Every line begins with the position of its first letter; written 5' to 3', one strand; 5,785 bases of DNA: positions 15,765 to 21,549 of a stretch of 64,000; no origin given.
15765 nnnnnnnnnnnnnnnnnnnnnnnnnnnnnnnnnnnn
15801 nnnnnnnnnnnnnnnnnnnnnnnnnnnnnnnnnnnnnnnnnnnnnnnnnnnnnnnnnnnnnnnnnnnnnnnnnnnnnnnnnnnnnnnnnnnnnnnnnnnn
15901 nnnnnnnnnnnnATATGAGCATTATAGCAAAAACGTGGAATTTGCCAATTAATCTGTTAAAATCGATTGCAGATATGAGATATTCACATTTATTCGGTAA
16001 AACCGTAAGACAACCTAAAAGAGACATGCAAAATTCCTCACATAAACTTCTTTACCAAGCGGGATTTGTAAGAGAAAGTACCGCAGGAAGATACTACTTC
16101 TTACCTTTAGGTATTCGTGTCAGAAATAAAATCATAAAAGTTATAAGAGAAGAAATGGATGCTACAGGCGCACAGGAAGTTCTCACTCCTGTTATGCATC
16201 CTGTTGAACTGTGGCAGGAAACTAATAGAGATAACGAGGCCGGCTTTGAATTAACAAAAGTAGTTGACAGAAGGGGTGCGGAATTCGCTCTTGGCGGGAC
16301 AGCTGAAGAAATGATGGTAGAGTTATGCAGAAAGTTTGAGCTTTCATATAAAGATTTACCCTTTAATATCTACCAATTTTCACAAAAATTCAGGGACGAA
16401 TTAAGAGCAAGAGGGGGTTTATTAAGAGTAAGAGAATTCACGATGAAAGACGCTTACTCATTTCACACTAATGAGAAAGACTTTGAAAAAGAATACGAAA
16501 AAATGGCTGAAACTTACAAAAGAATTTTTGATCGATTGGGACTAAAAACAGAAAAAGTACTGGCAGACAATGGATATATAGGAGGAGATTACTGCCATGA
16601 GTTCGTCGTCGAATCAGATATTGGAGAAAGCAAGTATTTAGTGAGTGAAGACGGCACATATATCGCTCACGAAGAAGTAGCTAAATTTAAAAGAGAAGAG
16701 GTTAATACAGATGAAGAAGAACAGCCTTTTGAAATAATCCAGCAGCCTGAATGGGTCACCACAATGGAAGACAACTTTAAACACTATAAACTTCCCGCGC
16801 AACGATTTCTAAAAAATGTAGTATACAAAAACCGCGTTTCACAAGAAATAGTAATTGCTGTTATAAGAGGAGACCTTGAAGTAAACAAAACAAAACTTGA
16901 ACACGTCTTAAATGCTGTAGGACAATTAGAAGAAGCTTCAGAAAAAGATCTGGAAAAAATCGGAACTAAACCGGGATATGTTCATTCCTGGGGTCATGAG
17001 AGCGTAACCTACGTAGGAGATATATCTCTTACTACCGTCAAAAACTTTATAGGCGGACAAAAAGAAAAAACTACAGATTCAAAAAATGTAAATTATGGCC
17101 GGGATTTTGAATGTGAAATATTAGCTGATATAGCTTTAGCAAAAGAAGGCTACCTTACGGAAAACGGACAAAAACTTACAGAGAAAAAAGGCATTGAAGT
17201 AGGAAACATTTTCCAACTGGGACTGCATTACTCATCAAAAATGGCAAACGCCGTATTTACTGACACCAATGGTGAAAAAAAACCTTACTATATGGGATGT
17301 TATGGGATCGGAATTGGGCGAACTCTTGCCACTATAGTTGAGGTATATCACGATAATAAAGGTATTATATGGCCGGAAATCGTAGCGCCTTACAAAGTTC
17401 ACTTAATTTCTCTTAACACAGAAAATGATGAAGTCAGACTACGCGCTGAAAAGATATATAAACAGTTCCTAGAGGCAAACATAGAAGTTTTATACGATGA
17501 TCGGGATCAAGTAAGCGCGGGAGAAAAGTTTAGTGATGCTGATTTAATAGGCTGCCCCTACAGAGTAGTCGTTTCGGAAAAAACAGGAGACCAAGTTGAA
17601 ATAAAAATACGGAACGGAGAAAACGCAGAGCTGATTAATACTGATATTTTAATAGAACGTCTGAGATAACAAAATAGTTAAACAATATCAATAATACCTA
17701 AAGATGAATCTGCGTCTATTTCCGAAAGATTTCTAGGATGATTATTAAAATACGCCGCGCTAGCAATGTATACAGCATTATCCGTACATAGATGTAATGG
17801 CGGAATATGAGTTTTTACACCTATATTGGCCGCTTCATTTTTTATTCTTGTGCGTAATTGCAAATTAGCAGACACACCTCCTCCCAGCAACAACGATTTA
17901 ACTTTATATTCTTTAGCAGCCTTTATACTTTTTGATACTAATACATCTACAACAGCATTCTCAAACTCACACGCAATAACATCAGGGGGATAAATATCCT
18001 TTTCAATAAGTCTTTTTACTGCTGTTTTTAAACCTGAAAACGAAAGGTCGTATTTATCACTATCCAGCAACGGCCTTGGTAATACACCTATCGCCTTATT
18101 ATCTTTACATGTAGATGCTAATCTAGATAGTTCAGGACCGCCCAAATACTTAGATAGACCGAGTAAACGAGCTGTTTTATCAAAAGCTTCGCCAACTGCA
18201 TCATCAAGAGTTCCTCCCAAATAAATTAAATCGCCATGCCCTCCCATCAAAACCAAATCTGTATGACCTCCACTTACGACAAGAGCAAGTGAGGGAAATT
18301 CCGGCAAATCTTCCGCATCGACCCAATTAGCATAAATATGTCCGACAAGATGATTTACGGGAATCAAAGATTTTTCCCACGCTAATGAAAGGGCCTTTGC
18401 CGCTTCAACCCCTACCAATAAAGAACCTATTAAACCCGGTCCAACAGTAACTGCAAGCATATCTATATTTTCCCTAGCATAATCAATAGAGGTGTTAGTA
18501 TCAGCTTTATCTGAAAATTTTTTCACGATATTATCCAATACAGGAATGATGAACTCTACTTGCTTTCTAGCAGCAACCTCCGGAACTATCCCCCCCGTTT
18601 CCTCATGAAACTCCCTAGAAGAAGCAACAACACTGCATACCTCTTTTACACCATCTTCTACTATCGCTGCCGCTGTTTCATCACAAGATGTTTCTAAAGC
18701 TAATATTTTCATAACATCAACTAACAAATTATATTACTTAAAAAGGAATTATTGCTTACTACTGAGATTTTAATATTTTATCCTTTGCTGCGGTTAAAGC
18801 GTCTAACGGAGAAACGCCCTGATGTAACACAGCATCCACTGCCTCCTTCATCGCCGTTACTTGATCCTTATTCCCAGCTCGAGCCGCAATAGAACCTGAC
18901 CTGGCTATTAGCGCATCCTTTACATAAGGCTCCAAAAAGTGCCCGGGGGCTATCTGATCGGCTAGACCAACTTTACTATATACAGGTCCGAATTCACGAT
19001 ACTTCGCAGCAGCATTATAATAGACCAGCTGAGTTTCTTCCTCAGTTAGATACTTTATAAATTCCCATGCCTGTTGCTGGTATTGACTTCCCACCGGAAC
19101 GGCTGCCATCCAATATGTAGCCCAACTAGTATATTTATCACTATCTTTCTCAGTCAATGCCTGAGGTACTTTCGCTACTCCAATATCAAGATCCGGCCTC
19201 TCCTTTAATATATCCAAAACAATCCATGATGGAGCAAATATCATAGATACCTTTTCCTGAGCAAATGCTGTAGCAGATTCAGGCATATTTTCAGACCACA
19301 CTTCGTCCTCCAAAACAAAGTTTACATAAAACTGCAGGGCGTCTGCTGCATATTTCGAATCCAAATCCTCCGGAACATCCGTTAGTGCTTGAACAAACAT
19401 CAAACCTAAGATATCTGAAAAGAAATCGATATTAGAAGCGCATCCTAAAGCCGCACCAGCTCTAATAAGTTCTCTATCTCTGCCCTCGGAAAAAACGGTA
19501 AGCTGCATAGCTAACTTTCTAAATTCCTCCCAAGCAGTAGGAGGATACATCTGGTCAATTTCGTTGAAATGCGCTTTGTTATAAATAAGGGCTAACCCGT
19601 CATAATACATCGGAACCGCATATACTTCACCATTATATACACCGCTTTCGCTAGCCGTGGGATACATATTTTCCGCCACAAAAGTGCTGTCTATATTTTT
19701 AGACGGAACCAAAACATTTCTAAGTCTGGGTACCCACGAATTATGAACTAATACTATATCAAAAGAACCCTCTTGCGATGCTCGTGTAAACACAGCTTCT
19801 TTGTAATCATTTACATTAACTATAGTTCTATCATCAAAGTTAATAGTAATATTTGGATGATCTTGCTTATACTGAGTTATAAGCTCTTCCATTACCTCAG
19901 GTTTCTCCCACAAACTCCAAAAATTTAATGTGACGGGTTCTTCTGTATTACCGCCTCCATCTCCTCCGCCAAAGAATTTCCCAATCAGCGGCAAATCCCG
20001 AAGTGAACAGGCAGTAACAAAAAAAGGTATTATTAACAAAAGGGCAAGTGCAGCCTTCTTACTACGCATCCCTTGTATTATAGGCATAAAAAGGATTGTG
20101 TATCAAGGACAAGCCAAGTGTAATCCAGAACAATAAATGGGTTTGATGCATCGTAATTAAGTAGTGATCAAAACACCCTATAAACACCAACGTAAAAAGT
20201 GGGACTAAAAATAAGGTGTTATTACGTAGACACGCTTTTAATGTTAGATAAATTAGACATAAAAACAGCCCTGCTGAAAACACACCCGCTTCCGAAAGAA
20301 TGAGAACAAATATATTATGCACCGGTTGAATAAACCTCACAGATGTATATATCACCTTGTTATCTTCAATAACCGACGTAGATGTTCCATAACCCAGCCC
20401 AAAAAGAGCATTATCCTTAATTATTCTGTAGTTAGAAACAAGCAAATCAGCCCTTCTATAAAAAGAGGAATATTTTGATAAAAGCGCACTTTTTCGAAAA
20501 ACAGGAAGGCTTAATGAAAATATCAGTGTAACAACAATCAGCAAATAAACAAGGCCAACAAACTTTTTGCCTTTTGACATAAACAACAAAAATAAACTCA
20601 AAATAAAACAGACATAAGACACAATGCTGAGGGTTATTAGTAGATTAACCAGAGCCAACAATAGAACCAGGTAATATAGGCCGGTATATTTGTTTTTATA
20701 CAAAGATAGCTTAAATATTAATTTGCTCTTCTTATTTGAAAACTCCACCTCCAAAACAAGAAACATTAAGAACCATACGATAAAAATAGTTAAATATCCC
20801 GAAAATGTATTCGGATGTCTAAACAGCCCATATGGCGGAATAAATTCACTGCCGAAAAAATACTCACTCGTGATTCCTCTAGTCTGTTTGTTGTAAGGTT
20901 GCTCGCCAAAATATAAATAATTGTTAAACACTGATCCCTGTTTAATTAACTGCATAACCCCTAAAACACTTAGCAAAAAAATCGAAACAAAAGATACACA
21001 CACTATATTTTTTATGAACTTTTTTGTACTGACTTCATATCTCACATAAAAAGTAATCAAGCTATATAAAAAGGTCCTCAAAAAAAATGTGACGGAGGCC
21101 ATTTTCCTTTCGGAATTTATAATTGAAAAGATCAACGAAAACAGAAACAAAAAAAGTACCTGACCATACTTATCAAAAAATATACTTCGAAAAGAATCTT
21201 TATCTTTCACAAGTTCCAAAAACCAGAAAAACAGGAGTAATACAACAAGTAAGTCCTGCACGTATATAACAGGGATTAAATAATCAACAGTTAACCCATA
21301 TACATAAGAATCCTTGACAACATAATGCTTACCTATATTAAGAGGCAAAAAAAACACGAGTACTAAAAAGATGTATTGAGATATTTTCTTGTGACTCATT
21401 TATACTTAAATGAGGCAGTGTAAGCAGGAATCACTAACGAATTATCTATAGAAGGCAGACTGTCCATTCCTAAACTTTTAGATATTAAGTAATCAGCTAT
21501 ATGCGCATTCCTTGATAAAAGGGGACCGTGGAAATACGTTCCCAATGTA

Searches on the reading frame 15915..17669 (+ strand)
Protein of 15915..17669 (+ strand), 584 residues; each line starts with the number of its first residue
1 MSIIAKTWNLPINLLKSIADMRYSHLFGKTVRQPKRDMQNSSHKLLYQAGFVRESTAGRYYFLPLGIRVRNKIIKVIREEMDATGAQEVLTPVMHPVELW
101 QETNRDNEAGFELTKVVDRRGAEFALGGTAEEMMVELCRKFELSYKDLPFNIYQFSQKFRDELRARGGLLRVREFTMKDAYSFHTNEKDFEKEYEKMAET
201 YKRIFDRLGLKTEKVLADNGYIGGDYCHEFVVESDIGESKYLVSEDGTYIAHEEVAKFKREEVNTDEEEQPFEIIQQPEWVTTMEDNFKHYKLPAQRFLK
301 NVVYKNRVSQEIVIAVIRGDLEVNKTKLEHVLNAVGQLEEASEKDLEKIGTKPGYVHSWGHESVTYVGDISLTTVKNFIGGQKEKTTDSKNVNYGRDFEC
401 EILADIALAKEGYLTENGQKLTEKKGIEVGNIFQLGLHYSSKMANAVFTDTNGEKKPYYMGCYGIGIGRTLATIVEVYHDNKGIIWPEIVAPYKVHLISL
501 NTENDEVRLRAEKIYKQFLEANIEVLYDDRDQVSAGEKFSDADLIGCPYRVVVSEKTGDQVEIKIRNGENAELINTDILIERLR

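Call 57: search_protein_families(library=pfam, proteins=[window:15915-17669:+], max_evalue=0.00001)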
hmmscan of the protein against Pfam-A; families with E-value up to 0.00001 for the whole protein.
window:15915-17669:+ (584 aa): 3 families
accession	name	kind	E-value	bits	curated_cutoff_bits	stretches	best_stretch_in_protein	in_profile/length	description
PF00587.30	tRNA-synt_2b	-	1.2e-32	113.9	29.3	1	116-478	3-179/179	tRNA synthetase class II core domain (G, H, P, S and T)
PF03129.25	HGTP_anticodon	-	6.7e-14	52.2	21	1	494-583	1-91/94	Anticodon binding domain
PF04073.20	tRNA_edit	-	7.1e-13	49.2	25.5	1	279-386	2-110/123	Aminoacyl-tRNA editing domain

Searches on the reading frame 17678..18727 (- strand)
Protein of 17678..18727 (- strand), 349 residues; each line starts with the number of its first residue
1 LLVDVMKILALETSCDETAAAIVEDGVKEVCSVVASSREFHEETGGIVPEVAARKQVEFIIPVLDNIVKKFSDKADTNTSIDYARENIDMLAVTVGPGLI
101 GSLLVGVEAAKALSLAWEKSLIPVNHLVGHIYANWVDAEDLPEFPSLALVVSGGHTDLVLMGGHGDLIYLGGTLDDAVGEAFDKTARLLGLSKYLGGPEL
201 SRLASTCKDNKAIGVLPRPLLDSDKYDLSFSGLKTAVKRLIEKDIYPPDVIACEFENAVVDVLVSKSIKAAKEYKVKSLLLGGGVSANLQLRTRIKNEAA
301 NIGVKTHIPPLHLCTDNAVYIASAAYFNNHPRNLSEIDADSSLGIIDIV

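Call 57: search_protein_families(library=pfam, proteins=[window:17678-18727:-], max_evalue=0.00001)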
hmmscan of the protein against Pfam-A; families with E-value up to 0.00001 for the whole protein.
window:17678-18727:- (349 aa): 2 families
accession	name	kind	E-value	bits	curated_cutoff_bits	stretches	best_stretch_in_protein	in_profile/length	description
PF00814.31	TsaD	-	3.6e-74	250.3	24.8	1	31-322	4-263/264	tRNA N6-adenosine threonylcarbamoyltransferase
PF22521.2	HypF_C_2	-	8.1e-07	29.5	27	1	217-317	137-235/241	Carbamoyltransferase, Kae1-like Domain, second subdomain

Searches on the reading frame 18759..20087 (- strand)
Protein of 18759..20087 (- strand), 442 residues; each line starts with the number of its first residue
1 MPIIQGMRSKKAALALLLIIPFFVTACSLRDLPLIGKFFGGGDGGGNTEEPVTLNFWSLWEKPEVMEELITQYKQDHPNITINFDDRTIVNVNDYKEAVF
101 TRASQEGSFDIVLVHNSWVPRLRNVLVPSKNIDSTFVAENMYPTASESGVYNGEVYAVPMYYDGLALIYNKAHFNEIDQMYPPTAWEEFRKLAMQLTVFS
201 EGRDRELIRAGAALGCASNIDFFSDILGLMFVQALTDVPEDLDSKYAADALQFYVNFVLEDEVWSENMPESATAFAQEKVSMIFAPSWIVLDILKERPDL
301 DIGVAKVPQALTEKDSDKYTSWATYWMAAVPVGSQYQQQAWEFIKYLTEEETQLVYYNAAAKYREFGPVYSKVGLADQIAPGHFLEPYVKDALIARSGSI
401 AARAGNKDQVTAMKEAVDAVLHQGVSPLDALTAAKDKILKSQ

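Call 58: search_protein_families(library=pfam, proteins=[window:18759-20087:-], max_evalue=0.00001)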
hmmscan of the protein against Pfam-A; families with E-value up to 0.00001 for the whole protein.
window:18759-20087:- (442 aa): 2 families
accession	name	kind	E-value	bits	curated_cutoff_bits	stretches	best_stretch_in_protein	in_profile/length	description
PF01547.30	SBP_bac_1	-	5e-23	83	26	1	65-353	9-306/307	Bacterial extracellular solute-binding protein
PF13416.11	SBP_bac_8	-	1.5e-22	81.1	27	1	68-378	1-270/279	Bacterial extracellular solute-binding protein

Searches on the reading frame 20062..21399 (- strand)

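Call 58: search_protein_families(library=pfam, proteins=[window:20062-21399:-], max_evalue=0.00001)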
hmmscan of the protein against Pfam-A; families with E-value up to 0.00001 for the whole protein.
window:20062-21399:- (445 aa): 1 family
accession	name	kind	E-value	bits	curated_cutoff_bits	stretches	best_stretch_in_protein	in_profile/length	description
PF04932.20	Wzy_C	-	3e-08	34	31.7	1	244-379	1-148/149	O-Antigen ligase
